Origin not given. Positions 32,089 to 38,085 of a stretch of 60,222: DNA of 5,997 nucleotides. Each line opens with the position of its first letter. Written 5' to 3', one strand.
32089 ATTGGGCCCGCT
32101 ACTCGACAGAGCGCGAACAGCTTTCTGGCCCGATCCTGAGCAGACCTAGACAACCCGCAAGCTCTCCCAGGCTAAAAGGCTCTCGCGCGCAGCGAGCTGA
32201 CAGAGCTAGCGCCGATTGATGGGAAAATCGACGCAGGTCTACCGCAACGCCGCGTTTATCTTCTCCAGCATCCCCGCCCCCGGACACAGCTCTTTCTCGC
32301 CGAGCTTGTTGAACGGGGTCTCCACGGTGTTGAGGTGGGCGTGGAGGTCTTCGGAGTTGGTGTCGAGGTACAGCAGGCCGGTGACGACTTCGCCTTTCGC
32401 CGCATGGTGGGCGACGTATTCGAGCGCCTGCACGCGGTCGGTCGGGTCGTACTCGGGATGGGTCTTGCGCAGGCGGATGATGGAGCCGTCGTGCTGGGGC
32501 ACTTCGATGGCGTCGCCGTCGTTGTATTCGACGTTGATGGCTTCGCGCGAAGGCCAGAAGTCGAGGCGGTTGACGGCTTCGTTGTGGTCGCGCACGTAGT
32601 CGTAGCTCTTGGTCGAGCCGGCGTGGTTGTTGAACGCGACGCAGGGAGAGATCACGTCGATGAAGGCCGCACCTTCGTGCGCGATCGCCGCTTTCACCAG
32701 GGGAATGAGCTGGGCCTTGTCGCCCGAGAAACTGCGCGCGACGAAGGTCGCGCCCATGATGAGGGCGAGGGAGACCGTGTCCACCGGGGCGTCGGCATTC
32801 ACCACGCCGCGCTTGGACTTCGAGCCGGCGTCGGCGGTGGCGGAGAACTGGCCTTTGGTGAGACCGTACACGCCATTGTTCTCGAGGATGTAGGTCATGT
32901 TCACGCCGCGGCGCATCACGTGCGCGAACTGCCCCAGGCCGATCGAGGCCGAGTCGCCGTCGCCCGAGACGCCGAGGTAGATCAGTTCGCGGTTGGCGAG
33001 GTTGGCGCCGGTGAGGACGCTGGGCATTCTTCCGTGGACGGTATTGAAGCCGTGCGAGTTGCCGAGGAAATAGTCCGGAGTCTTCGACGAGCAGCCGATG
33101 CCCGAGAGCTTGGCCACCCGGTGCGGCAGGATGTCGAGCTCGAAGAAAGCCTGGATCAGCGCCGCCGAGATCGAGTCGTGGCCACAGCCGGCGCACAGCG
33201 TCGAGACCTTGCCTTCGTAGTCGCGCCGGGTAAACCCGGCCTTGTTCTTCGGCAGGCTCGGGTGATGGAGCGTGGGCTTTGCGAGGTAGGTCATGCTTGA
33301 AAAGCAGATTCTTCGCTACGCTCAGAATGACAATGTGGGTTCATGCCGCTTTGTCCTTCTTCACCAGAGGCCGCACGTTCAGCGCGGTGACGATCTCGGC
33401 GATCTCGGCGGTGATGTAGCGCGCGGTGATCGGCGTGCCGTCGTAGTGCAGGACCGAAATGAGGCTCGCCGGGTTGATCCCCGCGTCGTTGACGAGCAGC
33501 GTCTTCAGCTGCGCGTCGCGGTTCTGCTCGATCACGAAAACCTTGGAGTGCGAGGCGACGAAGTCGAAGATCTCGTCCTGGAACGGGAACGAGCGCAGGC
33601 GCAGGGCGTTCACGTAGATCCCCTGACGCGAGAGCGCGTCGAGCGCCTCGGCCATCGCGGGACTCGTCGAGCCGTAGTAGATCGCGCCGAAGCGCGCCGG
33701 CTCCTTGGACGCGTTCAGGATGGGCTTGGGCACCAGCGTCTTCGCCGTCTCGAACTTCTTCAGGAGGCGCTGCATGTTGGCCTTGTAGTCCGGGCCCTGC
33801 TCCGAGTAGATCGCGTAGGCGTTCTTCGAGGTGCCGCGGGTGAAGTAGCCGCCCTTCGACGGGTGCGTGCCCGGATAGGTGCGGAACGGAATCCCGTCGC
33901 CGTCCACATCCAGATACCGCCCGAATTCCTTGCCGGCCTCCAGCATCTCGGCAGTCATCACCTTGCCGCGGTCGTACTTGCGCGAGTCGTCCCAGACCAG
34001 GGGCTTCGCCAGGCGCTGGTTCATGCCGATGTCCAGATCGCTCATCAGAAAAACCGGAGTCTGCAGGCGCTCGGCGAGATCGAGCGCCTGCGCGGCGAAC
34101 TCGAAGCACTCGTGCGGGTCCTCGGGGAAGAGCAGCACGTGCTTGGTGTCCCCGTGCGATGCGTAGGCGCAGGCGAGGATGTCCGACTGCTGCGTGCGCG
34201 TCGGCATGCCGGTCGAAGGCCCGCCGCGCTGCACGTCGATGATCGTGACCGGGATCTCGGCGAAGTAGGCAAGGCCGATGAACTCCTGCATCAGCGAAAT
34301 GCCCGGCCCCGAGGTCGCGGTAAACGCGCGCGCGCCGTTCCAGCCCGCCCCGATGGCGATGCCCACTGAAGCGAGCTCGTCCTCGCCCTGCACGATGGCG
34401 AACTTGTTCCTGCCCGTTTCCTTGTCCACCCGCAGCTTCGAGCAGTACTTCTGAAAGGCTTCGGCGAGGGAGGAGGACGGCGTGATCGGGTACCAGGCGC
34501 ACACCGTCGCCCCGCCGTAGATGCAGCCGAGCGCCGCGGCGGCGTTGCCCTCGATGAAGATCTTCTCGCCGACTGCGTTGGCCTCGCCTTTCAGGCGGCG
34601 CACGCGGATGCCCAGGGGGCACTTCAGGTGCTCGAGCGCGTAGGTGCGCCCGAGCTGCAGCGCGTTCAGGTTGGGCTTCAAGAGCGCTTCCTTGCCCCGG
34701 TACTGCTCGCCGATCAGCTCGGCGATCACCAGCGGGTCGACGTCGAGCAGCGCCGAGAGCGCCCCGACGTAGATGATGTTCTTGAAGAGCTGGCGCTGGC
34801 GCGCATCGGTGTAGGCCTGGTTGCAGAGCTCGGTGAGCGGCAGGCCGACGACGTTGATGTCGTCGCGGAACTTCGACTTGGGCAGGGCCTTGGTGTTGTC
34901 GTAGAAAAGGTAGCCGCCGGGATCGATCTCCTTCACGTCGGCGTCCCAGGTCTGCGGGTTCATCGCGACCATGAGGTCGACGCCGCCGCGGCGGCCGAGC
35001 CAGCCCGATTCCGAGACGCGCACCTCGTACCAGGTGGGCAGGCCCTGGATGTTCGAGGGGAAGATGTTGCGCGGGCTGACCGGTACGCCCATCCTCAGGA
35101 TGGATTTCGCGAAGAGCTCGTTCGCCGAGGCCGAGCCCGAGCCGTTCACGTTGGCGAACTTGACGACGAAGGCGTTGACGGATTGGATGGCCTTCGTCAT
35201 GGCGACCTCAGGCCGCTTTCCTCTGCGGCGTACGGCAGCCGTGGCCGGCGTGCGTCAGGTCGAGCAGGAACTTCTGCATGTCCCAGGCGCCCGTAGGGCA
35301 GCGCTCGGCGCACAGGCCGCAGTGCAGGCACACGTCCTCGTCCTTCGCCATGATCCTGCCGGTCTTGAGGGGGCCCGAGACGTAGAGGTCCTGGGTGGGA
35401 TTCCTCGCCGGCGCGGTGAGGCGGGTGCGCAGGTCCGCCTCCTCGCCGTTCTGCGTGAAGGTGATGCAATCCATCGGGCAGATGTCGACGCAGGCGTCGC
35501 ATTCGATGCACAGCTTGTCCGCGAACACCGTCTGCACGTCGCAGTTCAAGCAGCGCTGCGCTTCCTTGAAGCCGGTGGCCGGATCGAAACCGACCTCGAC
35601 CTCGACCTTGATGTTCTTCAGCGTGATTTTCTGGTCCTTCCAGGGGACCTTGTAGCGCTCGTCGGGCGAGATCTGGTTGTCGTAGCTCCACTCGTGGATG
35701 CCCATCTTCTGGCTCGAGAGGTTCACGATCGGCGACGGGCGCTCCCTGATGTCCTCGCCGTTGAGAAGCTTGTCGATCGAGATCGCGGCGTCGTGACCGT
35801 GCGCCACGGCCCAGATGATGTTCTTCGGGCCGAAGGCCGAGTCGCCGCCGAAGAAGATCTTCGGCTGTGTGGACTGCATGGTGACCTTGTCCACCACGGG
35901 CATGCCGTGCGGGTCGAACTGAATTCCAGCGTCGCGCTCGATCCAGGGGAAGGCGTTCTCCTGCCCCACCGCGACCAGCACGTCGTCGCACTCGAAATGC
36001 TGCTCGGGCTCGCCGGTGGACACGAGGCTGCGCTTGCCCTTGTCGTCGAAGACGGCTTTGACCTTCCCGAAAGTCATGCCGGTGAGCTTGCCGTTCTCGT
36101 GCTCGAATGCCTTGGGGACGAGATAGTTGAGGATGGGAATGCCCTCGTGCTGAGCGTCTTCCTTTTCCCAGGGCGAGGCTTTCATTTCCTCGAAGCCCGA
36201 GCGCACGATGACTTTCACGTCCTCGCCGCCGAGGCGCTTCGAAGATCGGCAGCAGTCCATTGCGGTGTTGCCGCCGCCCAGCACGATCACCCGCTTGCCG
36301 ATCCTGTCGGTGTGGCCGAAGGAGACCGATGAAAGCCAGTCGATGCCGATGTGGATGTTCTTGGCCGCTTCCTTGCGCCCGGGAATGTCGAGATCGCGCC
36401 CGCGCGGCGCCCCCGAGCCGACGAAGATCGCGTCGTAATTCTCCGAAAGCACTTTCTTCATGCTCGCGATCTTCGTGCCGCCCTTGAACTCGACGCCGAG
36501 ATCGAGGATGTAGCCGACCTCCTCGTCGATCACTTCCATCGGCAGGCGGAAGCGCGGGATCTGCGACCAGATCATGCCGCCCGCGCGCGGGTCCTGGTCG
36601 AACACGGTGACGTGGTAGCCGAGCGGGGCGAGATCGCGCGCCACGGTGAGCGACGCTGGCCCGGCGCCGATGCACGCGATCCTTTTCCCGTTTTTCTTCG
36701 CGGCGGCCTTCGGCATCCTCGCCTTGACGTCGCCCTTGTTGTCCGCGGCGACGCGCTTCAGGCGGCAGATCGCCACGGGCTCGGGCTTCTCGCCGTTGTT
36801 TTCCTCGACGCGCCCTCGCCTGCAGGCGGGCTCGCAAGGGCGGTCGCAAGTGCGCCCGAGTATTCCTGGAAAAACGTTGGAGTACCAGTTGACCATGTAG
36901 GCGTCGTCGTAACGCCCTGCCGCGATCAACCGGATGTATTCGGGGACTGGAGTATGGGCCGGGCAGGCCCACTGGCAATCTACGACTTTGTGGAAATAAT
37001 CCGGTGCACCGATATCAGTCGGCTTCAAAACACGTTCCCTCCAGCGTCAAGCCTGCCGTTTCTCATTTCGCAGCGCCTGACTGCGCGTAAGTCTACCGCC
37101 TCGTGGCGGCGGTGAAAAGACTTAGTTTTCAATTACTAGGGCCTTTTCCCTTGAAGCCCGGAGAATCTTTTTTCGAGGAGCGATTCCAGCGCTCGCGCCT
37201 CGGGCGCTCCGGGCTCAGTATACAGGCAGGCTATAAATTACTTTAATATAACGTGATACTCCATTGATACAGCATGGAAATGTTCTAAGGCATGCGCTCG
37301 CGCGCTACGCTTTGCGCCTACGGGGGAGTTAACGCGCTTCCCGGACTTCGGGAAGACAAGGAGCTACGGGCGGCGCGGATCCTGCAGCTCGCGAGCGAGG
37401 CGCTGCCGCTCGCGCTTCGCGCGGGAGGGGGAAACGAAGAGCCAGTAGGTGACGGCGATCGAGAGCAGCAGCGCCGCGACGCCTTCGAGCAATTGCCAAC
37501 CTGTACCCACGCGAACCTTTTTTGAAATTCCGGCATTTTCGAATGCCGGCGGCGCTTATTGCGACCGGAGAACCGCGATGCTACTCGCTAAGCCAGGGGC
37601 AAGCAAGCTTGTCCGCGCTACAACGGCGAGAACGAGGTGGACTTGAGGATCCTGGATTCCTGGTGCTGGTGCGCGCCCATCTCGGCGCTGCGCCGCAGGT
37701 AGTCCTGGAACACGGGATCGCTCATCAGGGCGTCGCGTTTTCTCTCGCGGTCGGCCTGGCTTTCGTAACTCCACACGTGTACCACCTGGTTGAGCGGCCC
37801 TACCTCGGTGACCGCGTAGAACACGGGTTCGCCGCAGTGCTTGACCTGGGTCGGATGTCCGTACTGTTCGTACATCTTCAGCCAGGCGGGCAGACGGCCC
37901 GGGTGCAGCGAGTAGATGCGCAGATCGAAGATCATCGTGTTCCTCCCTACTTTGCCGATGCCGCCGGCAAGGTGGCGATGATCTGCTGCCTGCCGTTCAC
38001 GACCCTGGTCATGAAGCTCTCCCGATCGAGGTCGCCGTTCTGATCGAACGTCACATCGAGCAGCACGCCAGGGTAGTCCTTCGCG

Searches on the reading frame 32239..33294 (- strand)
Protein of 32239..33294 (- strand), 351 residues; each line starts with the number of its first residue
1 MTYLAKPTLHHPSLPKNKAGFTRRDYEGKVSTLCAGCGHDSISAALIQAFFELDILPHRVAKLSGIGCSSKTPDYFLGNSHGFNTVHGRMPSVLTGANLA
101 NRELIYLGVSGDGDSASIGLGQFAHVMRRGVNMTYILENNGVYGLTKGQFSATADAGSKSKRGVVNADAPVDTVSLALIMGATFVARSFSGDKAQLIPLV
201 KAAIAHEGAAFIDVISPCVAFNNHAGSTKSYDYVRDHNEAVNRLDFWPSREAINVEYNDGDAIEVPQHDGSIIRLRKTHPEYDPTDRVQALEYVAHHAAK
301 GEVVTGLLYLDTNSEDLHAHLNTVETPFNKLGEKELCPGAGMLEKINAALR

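Call 63: search_protein_families(library=pfam, proteins=[window:32239-33294:-], max_evalue=0.01)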
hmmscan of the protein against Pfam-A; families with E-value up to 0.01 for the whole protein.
window:32239-33294:- (351 aa): 2 families
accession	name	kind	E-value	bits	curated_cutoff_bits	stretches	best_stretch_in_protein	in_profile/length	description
PF02775.26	TPP_enzyme_C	-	1.5e-22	80.5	21.9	1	66-214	2-151/151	Thiamine pyrophosphate enzyme, C-terminal TPP binding domain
PF12367.13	PFO_beta_C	-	0.00087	19.7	24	1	276-324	18-64/66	Pyruvate ferredoxin oxidoreductase beta subunit C terminal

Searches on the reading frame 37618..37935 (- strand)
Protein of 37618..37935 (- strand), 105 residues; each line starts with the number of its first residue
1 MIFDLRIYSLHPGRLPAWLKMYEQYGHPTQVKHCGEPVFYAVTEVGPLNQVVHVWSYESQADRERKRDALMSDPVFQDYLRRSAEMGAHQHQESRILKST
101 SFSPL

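Call 63: search_protein_families(library=pfam, proteins=[window:37618-37935:-], max_evalue=0.01)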
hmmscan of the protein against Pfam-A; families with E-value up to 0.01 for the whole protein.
window:37618-37935:- (105 aa): 1 family
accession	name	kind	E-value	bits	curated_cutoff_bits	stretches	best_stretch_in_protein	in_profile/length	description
PF07978.19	NIPSNAP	-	1.2e-28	99.7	22.3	1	4-104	2-102/102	NIPSNAP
